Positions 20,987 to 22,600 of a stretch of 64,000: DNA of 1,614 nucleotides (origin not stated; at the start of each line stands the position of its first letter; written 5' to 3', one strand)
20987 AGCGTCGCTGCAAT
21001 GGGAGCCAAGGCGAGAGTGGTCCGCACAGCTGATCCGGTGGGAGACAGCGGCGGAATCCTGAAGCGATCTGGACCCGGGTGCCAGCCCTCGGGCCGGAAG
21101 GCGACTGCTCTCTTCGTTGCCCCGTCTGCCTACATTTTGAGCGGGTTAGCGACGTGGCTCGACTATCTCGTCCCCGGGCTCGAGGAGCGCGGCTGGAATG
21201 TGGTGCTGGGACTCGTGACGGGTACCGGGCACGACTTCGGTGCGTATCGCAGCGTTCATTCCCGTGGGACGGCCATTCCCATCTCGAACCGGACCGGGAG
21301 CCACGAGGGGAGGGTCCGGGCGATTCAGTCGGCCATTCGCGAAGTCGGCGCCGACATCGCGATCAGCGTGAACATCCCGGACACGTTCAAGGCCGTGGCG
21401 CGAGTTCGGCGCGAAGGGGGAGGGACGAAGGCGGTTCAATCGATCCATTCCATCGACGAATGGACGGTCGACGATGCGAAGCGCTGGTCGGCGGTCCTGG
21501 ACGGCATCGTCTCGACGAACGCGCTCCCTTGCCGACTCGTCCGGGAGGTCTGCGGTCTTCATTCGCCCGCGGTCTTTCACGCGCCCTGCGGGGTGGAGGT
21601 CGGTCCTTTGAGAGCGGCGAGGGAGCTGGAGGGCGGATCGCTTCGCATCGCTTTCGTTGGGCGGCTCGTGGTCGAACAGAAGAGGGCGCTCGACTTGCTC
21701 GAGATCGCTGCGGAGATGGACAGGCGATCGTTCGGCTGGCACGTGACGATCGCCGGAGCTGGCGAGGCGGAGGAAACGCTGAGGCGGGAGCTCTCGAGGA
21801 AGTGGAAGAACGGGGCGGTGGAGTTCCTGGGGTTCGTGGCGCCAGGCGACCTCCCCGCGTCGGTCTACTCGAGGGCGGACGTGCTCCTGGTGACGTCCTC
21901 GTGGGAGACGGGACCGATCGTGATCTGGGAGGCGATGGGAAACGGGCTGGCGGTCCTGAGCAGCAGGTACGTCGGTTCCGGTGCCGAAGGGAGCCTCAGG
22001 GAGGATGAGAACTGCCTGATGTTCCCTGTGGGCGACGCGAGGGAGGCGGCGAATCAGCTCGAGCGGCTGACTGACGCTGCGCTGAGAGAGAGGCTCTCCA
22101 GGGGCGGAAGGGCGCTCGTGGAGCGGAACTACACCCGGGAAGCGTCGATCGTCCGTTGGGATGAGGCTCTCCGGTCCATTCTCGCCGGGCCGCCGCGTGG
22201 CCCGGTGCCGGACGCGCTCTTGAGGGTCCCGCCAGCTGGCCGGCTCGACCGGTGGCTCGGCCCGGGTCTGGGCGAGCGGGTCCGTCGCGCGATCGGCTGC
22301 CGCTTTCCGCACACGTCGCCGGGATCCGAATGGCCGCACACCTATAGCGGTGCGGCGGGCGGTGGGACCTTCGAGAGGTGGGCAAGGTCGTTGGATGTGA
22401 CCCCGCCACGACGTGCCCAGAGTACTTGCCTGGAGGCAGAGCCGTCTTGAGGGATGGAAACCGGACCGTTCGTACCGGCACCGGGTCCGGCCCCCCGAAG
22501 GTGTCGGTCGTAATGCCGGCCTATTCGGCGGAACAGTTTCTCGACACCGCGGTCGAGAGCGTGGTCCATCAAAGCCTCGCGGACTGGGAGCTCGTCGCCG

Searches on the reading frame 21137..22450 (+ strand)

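Call 14: search_protein_families(library=pfam, max_evalue=0.0001, proteins=[window:21137-22450:+])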
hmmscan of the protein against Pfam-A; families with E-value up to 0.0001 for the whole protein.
window:21137-22450:+ (437 aa): 4 families
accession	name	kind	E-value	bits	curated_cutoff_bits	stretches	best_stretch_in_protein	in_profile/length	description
PF13692.12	Glyco_trans_1_4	-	3.3e-22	79.7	27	1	170-312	3-140/142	Glycosyl transferases group 1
PF00534.26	Glycos_transf_1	-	1.3e-19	70.9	26.4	1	163-325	10-170/172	Glycosyl transferases group 1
PF20706.3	GT4-conflict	-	1.4e-05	24.7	26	1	144-344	172-381/385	Family 4 Glycosyltransferase in conflict systems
PF13439.12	Glyco_transf_4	-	3.5e-05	24.3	28.5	1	2-110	2-111/170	Glycosyltransferase Family 4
